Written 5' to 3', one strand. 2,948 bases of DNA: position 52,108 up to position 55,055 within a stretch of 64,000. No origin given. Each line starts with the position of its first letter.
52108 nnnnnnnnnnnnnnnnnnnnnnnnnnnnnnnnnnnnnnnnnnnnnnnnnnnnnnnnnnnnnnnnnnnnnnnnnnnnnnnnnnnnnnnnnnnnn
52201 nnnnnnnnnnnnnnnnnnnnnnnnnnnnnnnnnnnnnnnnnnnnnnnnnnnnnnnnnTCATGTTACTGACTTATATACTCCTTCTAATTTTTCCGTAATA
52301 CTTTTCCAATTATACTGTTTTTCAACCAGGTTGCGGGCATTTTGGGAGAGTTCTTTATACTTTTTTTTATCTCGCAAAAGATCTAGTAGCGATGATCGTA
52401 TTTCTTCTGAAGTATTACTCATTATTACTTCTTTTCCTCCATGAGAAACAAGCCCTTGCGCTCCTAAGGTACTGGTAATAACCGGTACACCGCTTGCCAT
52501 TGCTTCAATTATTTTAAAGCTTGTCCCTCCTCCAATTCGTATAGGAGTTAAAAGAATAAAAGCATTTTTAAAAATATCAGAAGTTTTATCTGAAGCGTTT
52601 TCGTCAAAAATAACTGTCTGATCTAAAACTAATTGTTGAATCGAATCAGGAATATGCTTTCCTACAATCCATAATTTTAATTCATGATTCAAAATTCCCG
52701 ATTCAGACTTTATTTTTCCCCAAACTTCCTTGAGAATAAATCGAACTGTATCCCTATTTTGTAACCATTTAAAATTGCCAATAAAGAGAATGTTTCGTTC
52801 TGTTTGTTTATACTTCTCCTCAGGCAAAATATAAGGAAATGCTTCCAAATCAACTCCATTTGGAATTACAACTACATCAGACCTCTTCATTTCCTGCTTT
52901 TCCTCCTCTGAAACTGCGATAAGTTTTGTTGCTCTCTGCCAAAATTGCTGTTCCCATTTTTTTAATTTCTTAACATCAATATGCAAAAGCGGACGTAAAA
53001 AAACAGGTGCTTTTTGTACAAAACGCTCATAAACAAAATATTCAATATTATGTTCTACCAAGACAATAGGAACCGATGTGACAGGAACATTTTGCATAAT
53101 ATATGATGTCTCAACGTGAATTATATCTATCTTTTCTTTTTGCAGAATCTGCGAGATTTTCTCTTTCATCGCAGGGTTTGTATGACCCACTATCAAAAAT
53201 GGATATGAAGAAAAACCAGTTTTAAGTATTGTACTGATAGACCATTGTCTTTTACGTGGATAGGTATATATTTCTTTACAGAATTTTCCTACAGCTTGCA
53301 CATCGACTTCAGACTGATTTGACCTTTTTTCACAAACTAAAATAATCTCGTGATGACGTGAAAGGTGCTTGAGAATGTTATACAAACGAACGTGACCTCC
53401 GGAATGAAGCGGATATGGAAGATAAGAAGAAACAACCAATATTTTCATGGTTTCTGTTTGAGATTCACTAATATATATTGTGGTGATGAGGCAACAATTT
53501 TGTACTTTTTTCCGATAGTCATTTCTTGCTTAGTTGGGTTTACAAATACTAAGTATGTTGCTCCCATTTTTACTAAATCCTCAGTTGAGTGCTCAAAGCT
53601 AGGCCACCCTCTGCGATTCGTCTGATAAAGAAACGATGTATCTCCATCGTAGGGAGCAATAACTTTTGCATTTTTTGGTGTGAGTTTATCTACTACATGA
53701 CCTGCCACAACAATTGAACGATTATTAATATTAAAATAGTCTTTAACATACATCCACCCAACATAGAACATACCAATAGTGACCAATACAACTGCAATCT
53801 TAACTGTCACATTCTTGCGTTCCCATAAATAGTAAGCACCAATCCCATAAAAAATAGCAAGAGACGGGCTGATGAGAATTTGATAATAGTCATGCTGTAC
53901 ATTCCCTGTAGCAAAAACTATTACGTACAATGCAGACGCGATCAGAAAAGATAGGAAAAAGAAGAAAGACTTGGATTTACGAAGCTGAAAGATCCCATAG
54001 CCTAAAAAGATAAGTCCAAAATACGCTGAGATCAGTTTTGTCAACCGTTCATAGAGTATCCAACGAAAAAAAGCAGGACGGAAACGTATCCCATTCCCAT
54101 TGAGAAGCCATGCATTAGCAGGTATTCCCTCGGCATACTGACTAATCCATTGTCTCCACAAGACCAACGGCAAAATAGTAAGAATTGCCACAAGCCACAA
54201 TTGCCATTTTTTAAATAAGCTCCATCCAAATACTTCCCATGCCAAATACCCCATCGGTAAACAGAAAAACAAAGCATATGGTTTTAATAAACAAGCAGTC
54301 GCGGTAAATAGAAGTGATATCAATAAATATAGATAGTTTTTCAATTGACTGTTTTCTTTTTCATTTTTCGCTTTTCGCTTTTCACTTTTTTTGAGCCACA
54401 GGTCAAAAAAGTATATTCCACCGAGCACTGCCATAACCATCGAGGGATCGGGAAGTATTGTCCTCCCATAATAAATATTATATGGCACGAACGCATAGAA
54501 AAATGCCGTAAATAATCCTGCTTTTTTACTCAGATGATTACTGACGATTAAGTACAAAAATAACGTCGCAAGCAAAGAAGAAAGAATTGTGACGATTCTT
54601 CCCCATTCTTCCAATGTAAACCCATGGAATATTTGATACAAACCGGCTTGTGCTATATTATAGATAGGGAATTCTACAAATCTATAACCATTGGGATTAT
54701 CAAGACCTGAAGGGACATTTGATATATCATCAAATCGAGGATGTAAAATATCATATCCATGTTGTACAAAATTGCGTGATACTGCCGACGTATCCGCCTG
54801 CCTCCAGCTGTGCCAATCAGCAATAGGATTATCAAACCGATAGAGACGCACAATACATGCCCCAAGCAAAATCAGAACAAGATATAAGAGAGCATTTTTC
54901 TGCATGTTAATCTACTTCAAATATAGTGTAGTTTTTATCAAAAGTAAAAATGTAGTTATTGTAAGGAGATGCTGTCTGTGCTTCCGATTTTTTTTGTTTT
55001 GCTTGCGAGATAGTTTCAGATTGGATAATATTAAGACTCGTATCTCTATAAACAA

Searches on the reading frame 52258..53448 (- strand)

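Call 56: search_protein_families(library=pfam, proteins=[window:52258-53448:-], max_evalue=0.00001)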
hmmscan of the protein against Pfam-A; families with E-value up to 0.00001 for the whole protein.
window:52258-53448:- (396 aa): 4 families
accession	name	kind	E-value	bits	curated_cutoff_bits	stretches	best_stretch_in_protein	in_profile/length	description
PF13692.12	Glyco_trans_1_4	-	1.4e-19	71.2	27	1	218-360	2-142/142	Glycosyl transferases group 1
PF13439.12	Glyco_transf_4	-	7.3e-18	65.6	28.5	1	17-202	3-169/170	Glycosyltransferase Family 4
PF00534.26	Glycos_transf_1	-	8.2e-14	51.9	26.4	1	214-373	12-171/172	Glycosyl transferases group 1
PF13524.12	Glyco_trans_1_2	-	4.4e-07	30.4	25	1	298-388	49-142/144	Glycosyl transferase-like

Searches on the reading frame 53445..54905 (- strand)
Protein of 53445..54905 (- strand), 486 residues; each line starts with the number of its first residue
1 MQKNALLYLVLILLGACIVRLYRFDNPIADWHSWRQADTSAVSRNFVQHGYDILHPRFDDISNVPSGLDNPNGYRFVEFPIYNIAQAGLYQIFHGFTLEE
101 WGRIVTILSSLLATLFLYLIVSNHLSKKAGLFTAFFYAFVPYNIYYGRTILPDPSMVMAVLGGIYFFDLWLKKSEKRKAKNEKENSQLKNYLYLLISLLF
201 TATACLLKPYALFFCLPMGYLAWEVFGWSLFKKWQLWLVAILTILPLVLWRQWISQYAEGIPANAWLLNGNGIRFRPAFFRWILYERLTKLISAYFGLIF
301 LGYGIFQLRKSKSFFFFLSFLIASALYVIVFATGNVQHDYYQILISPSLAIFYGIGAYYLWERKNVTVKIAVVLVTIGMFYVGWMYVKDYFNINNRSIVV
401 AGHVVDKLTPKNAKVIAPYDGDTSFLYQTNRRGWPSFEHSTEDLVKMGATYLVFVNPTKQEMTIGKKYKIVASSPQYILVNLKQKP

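Call 56: search_protein_families(library=pfam, proteins=[window:53445-54905:-], max_evalue=0.00001)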
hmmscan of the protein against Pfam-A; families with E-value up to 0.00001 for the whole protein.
window:53445-54905:- (486 aa): 2 families
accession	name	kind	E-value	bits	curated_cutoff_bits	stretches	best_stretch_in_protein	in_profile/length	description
PF13231.12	PMT_2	-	1.3e-08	35.6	26.1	1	82-249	6-155/160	Dolichyl-phosphate-mannose-protein mannosyltransferase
PF02366.24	PMT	-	8e-06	26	22.7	1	103-249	86-232/245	Dolichyl-phosphate-mannose-protein mannosyltransferase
